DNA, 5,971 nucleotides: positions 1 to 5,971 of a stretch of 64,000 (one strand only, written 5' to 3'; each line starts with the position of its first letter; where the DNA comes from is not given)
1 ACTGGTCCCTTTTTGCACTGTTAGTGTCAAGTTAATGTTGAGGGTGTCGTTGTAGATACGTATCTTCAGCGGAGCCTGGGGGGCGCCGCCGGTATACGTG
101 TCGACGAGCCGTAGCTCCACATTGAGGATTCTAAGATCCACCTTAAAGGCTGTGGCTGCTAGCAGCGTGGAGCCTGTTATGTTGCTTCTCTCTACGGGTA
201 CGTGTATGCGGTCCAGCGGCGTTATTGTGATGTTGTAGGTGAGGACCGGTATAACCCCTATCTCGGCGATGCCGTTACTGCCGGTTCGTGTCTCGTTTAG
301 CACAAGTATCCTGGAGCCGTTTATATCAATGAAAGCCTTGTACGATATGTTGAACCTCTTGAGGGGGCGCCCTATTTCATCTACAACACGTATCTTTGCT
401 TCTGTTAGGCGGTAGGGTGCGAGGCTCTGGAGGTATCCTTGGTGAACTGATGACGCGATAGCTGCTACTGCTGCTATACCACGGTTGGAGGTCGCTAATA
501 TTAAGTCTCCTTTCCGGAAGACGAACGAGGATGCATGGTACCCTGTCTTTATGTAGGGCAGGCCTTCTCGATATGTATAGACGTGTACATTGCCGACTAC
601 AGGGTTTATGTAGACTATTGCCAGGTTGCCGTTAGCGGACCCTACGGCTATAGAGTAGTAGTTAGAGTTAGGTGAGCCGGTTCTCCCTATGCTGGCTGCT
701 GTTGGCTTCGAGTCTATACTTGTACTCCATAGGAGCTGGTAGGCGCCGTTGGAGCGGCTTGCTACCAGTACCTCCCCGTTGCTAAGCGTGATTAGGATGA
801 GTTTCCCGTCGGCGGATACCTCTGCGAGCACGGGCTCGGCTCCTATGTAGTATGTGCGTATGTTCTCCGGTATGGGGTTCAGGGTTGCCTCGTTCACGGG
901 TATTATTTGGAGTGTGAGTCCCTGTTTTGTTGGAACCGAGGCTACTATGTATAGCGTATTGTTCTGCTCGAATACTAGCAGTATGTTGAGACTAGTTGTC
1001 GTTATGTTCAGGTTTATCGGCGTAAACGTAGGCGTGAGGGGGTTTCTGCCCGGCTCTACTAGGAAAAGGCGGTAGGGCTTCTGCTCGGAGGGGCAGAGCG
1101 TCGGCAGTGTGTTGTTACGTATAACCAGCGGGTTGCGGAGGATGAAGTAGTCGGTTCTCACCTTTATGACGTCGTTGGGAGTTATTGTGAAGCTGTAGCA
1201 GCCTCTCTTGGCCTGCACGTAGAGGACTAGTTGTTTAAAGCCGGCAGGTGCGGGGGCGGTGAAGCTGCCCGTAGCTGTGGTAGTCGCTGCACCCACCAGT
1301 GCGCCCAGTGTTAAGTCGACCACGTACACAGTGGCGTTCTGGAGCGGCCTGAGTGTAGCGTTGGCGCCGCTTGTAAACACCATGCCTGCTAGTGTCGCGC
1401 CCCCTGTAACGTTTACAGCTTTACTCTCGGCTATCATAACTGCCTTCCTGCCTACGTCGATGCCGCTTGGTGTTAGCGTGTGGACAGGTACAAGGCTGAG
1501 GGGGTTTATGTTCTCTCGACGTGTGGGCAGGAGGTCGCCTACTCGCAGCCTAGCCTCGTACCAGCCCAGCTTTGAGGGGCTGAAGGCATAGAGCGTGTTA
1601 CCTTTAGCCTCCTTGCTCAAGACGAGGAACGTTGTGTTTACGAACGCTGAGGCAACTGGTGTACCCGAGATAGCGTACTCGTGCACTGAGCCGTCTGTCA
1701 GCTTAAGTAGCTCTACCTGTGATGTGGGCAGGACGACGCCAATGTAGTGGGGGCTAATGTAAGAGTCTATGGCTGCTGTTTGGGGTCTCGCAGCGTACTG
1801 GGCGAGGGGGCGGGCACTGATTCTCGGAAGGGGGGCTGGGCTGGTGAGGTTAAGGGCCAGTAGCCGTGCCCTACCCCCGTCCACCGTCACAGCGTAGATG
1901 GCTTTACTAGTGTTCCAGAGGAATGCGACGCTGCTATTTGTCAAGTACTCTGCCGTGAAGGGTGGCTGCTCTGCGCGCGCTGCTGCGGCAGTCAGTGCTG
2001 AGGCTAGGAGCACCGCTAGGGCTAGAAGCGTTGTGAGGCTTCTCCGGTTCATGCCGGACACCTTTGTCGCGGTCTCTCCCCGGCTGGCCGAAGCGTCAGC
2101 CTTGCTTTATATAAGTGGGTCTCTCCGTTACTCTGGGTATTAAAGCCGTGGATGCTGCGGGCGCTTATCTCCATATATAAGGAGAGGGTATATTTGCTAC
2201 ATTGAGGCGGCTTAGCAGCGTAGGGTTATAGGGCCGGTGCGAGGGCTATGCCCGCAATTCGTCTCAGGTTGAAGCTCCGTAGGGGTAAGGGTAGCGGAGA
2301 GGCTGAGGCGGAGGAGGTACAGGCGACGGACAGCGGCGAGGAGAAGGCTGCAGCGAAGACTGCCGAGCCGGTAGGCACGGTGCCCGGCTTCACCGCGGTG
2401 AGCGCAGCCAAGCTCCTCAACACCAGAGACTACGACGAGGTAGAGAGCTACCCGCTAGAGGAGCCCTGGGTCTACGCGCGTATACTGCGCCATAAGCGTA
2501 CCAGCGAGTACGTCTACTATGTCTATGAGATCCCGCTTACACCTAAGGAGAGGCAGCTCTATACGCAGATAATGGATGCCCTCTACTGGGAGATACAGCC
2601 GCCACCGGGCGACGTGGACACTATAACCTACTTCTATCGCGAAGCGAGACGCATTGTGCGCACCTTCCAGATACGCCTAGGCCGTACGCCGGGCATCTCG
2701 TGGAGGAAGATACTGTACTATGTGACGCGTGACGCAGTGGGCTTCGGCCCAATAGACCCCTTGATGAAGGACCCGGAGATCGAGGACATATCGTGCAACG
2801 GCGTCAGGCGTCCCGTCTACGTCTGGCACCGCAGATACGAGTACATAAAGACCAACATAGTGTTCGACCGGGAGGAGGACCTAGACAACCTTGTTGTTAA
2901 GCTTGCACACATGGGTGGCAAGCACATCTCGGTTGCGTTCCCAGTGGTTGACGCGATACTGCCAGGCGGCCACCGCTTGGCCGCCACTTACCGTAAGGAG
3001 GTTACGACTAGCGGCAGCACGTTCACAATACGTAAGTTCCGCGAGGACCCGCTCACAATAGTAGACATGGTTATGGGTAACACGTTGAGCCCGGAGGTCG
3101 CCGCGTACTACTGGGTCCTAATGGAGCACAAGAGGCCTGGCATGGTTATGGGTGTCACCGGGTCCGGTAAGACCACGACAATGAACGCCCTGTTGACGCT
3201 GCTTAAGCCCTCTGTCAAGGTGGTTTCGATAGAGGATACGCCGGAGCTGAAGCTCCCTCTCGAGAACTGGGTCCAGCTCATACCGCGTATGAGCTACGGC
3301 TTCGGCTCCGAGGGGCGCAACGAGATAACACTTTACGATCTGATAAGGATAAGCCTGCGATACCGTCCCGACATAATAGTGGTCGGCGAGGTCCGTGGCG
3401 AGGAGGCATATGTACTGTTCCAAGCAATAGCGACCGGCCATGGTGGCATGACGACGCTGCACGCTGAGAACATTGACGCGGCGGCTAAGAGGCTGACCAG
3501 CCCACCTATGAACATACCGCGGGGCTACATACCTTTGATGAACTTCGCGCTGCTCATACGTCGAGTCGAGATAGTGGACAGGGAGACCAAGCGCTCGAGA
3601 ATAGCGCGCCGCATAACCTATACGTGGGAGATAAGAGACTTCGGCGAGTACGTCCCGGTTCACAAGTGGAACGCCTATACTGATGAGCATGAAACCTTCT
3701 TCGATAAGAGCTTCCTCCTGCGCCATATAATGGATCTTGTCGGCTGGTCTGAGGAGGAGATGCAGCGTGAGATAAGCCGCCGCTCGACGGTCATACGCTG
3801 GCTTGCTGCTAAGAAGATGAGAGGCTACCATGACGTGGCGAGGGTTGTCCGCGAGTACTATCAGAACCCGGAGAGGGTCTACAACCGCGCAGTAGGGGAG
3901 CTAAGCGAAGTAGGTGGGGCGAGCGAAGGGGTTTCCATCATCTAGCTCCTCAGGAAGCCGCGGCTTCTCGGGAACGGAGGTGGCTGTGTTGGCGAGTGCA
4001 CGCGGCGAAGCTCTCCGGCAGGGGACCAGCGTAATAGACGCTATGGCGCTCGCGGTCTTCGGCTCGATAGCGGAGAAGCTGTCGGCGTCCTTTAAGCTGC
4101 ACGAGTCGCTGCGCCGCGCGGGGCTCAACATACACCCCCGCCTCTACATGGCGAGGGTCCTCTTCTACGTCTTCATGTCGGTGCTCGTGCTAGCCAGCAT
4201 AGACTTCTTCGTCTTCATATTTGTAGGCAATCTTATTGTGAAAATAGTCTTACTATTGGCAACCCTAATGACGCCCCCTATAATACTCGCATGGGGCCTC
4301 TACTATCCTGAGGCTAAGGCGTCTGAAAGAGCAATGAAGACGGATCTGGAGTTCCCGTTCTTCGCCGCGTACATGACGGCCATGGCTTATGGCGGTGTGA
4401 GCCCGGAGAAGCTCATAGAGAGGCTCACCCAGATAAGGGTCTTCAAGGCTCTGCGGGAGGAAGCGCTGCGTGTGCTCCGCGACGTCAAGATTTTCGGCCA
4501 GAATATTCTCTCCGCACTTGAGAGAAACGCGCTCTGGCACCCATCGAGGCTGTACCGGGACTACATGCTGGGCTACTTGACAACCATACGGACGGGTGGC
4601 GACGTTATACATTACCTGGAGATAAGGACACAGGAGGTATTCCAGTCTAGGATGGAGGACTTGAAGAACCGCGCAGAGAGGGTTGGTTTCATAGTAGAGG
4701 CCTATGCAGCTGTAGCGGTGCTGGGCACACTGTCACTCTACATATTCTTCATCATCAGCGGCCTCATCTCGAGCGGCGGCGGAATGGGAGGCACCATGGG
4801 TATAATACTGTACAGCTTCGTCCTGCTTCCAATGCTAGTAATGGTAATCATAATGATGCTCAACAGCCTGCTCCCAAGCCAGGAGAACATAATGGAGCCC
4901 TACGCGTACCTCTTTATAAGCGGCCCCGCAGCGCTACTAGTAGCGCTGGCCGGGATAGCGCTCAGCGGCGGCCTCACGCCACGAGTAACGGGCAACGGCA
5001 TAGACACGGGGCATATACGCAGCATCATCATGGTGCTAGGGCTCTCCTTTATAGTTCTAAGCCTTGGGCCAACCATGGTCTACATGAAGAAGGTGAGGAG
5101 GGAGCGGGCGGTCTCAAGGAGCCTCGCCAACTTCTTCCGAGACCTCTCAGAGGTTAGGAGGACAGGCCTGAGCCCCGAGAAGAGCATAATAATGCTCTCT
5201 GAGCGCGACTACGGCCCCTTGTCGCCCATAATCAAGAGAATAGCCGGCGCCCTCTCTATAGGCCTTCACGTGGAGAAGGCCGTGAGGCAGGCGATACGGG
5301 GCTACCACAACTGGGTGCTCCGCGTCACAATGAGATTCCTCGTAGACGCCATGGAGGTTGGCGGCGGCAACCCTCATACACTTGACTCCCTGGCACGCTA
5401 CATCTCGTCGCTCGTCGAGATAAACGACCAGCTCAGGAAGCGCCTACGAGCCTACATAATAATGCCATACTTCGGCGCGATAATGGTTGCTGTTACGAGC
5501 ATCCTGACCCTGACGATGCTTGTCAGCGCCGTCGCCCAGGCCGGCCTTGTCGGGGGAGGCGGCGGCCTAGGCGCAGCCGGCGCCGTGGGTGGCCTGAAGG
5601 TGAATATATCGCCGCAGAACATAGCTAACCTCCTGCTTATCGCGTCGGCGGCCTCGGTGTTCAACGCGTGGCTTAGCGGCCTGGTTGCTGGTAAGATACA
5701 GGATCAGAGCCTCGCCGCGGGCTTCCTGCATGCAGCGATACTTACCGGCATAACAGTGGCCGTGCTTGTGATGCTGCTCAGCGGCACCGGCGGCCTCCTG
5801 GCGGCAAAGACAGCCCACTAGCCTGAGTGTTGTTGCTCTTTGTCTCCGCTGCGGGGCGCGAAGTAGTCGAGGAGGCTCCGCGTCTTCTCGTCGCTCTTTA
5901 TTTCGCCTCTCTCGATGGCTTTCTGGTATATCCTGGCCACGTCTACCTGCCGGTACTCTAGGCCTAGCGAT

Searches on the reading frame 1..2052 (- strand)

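Call 101: search_protein_families(library=pfam, proteins=[window:1-2052:-], max_evalue=0.01)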
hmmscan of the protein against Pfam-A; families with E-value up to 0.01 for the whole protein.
window:1-2052:- (684 aa): 1 family
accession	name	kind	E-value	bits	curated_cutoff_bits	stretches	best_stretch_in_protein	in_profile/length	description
PF13620.12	CarboxypepD_reg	-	0.00025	21.8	32.3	0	232-271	9-48/82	Carboxypeptidase regulatory-like domain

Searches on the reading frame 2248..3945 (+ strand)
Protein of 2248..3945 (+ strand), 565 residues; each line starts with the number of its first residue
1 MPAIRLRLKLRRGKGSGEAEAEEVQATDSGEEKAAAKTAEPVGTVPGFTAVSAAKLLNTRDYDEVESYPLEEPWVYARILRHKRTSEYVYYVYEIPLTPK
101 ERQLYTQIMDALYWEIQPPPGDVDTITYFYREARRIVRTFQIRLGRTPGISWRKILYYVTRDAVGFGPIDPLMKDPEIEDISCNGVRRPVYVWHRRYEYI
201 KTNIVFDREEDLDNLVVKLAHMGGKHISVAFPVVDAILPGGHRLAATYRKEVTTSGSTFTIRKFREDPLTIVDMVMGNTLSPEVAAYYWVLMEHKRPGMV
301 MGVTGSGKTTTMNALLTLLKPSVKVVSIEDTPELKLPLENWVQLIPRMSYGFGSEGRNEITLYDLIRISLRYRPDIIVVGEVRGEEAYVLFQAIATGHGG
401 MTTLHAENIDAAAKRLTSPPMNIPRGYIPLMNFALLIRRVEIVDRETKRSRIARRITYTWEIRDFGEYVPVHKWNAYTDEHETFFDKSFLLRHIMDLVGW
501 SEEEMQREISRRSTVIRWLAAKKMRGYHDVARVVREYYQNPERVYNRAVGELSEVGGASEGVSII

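Call 74: search_protein_families(library=pfam, proteins=[window:2248-3945:+], max_evalue=0.01)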
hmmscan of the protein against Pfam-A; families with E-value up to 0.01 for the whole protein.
window:2248-3945:+ (565 aa): 5 families
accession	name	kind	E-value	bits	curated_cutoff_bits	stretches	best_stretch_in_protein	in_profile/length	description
PF00437.27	T2SSE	-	8.4e-32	110.7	24.9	1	190-417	25-256/370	Type II/IV secretion system protein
PF23989.1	PilB3_C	-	1.2e-07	32.2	27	1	486-549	8-71/83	PilB3-like, C-terminal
PF13401.12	AAA_22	-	0.00016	22.4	27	1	294-381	4-92/130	AAA domain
PF13555.12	AAA_29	-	0.0019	18.3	27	1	298-323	25-50/61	P-loop containing region of AAA domain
PF12775.13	AAA_7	-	0.0032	17.5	25.8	1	290-321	28-59/181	P-loop containing dynein motor region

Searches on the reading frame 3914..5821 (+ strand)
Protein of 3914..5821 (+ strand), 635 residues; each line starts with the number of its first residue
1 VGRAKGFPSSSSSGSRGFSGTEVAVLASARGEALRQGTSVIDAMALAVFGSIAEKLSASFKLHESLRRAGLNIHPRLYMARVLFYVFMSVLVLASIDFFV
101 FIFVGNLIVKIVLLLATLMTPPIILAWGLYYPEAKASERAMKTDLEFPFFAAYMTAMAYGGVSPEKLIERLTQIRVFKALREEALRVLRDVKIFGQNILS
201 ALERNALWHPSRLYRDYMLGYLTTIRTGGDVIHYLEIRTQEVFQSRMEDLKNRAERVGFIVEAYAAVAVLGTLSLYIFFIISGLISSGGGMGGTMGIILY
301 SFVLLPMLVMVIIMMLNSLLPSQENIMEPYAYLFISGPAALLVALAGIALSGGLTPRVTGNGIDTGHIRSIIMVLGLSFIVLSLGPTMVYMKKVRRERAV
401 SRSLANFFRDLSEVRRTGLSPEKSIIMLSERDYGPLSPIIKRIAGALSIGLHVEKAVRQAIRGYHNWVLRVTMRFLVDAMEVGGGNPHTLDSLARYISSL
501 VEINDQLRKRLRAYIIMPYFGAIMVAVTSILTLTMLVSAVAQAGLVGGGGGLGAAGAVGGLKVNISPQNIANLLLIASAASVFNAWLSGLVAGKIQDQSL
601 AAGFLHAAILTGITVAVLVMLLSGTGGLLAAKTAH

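Call 74: search_protein_families(library=pfam, proteins=[window:3914-5821:+], max_evalue=0.01)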
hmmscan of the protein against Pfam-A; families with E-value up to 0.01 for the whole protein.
window:3914-5821:+ (635 aa): 1 family
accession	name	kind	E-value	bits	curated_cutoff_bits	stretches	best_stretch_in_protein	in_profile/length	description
PF00482.28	T2SSF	-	1.6e-20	73.8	25.2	2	407-531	1-122/125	Type II secretion system (T2SS), protein F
